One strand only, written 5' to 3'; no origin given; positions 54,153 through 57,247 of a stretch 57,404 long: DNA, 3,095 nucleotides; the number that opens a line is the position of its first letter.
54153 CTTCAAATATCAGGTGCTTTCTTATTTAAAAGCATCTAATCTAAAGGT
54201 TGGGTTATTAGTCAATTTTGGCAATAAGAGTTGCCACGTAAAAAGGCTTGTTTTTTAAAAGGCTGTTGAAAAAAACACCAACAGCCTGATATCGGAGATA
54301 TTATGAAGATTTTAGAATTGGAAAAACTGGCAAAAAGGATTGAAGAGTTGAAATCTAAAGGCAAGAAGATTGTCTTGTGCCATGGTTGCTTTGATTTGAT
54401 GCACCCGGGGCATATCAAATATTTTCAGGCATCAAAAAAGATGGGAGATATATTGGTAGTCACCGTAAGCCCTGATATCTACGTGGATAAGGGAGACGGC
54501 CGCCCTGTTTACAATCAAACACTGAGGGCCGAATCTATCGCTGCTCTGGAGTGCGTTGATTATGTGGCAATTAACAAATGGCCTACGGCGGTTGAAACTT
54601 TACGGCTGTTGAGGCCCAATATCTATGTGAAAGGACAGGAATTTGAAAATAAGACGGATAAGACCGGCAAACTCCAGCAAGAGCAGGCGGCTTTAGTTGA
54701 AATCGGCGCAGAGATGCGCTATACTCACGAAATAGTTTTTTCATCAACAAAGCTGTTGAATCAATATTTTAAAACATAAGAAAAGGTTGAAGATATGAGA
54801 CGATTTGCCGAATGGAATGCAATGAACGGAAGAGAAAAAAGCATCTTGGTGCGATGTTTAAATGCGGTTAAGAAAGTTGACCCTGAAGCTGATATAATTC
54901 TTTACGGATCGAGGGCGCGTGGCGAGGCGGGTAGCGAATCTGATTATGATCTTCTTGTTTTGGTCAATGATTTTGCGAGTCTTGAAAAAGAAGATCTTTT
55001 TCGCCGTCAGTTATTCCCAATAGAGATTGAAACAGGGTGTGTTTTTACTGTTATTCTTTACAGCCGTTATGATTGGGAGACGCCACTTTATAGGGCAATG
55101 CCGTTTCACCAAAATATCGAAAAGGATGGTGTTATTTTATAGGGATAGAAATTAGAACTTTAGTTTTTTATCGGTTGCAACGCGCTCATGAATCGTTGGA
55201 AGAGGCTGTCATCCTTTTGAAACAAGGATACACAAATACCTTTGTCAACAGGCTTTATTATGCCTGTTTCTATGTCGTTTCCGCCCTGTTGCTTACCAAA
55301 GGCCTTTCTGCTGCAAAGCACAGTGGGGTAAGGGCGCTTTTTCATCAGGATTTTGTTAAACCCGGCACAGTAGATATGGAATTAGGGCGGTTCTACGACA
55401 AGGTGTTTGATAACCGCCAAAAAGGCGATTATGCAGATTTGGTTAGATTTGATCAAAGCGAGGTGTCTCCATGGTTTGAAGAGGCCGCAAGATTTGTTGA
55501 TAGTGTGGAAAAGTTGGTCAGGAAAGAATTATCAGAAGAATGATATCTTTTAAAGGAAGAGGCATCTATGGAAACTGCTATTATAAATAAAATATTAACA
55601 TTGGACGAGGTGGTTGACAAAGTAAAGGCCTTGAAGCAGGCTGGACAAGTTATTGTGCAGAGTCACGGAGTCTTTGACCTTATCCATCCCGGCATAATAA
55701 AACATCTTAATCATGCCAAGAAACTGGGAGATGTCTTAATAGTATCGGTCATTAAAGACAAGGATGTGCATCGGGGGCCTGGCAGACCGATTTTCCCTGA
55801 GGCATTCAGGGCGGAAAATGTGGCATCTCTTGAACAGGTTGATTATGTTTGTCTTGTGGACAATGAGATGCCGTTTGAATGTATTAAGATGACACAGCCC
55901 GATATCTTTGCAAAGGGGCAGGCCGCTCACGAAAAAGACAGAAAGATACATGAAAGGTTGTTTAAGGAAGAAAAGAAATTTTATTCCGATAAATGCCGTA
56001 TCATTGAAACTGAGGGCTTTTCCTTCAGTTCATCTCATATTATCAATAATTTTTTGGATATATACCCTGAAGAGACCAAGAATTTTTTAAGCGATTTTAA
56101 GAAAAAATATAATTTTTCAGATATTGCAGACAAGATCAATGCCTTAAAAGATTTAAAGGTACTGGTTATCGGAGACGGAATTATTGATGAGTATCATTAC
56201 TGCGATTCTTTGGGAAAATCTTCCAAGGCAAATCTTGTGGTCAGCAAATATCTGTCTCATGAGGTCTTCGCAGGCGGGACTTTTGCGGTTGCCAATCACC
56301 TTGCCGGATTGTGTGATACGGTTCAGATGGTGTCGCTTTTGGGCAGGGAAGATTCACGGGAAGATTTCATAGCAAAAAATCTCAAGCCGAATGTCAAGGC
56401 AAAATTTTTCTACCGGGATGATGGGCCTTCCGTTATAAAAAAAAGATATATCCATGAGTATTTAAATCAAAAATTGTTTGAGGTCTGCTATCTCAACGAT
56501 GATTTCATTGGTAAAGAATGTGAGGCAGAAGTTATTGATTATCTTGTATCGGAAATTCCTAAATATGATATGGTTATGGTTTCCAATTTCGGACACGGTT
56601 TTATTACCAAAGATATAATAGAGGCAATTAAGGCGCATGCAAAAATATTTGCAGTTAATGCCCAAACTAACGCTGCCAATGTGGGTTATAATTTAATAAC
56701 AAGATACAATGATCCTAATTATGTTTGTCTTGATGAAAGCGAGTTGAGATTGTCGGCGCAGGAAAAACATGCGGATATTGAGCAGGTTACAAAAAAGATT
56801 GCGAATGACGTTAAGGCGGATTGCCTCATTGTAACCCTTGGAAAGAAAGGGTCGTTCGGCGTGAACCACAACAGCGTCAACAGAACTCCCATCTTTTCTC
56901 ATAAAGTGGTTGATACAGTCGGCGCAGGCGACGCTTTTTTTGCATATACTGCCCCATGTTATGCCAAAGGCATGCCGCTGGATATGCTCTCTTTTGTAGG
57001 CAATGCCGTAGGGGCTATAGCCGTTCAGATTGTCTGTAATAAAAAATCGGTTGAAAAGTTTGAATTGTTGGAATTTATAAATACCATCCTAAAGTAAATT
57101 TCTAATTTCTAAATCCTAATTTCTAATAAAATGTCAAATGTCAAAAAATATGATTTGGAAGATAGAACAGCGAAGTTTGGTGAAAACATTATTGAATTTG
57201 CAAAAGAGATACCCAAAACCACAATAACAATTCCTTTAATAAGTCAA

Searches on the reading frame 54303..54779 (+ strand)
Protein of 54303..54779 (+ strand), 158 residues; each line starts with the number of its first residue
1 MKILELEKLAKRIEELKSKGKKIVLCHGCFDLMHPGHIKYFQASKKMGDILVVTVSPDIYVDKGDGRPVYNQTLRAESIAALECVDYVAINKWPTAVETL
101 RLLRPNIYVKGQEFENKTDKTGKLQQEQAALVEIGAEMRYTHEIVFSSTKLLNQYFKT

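Call 7: search_protein_families(library=pfam, proteins=[window:54303-54779:+], max_evalue=0.001)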
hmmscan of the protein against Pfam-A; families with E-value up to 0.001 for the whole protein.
window:54303-54779:+ (158 aa): 1 family
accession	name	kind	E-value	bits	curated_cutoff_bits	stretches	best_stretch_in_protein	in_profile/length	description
PF01467.32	CTP_transf_like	-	2.3e-13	51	21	1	25-127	1-101/133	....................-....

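Call 54: search_protein_families(library=ncbifam, proteins=[window:54303-54779:+], max_evalue=0.00001)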
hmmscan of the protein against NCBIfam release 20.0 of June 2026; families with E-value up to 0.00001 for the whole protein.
window:54303-54779:+ (158 aa): 4 families
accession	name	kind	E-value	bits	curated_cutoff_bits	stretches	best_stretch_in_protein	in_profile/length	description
TIGR02199.1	rfaE_dom_II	equivalog_domain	1.1e-30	106.4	181.5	1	13-127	3-119/144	D-glycero-beta-D-manno-heptose 1-phosphate adenylyltransferase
NF008454.0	PRK11316.1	equivalog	5.4e-25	87.9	521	1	3-118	322-439/475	bifunctional D-glycero-beta-D-manno-heptose-7-phosphate kinase/D-glycero-beta-D-manno-heptose 1-phosphate adenylyltransferase HldE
TIGR00125.1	cyt_tran_rel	domain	2.7e-12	46.7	27.7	1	23-87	1-64/65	adenylyltransferase/cytidyltransferase family protein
TIGR01518.1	g3p_cytidyltrns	equivalog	1.8e-09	37.8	165.4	1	24-120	1-98/125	glycerol-3-phosphate cytidylyltransferase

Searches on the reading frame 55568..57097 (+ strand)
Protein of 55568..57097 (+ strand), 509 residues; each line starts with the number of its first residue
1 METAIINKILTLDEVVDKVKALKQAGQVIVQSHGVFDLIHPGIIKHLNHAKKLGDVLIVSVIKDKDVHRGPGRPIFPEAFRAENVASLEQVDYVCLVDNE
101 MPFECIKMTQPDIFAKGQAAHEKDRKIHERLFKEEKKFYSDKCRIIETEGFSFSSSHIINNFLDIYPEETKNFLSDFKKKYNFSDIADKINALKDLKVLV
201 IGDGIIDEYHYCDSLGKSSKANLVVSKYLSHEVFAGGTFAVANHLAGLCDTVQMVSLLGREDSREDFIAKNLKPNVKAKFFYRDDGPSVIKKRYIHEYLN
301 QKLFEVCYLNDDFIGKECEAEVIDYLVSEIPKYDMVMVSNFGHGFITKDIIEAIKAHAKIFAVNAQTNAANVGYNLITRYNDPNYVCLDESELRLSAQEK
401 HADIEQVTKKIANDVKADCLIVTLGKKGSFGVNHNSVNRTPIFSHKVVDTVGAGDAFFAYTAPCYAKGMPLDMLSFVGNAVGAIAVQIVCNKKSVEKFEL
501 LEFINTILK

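Call 7: search_protein_families(library=pfam, proteins=[window:55568-57097:+], max_evalue=0.001)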
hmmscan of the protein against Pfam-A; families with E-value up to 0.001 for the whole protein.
window:55568-57097:+ (509 aa): 2 families
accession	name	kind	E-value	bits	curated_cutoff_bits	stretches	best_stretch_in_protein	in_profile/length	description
PF00294.29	PfkB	-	4.8e-25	89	25.8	1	197-487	3-291/302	pfkB family carbohydrate kinase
PF01467.32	CTP_transf_like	-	8.5e-13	49.1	21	1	34-159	4-131/133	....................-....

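Call 54: search_protein_families(library=ncbifam, proteins=[window:55568-57097:+], max_evalue=0.00001)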
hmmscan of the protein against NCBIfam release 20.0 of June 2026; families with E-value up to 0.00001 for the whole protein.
window:55568-57097:+ (509 aa): 18 families
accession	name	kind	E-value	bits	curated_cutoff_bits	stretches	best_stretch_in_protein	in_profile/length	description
NF008454.0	PRK11316.1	equivalog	2e-45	155.3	521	2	7-120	320-435/475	bifunctional D-glycero-beta-D-manno-heptose-7-phosphate kinase/D-glycero-beta-D-manno-heptose 1-phosphate adenylyltransferase HldE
TIGR02198.1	rfaE_dom_I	equivalog_domain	1.1e-34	120.1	345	1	190-490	2-301/315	D-glycero-beta-D-manno-heptose-7-phosphate kinase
TIGR02199.1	rfaE_dom_II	equivalog_domain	4e-24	85.1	181.5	1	20-119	4-105/144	D-glycero-beta-D-manno-heptose 1-phosphate adenylyltransferase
TIGR02152.1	D_ribokin_bact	equivalog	8.8e-14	51.5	299.65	1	382-495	175-290/298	ribokinase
TIGR04382.1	myo_inos_iolC_N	equivalog_domain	4e-10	39.5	300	1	391-499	197-304/309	5-dehydro-2-deoxygluconokinase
TIGR03168.1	1-PFK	subfamily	6.8e-10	38.3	216.4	1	398-488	192-284/305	hexose kinase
NF007321.0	PRK09813.1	equivalog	4.1e-09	36.3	247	1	354-487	122-256/261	fructoselysine 6-kinase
TIGR03828.1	pfkB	equivalog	1.9e-08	33.7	292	1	393-488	187-284/305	1-phosphofructokinase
NF041332.1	KDG_KDGal_kin_Halo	equivalog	5.8e-08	32.5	440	1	400-468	206-274/320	bifunctional 2-dehydro-3-deoxygluconokinase/2-dehydro-3-deoxygalactonokinase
NF006957.1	PRK09434.1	equivalog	6.6e-08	32.4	450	1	386-459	183-254/302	fructokinase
TIGR00125.1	cyt_tran_rel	domain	1.9e-07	31.1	27.7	1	34-93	6-64/65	adenylyltransferase/cytidyltransferase family protein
NF010033.0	PRK13508.1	equivalog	4.7e-07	29.3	469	1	236-462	37-260/309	tagatose-6-phosphate kinase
NF053626.1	RibKinHalex1628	equivalog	6e-07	29.2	330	1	365-504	150-291/293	ATP-dependent ribose-1-phosphate kinase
NF040938.1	KDG_KDGal_kin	equivalog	9.7e-07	28.2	400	1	383-496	184-294/305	bifunctional 2-dehydro-3-deoxygluconokinase/2-dehydro-3-deoxygalactonokinase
NF041164.1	NucKinThplmales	equivalog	1.7e-06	27.5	450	1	388-505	171-291/295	nucleoside kinase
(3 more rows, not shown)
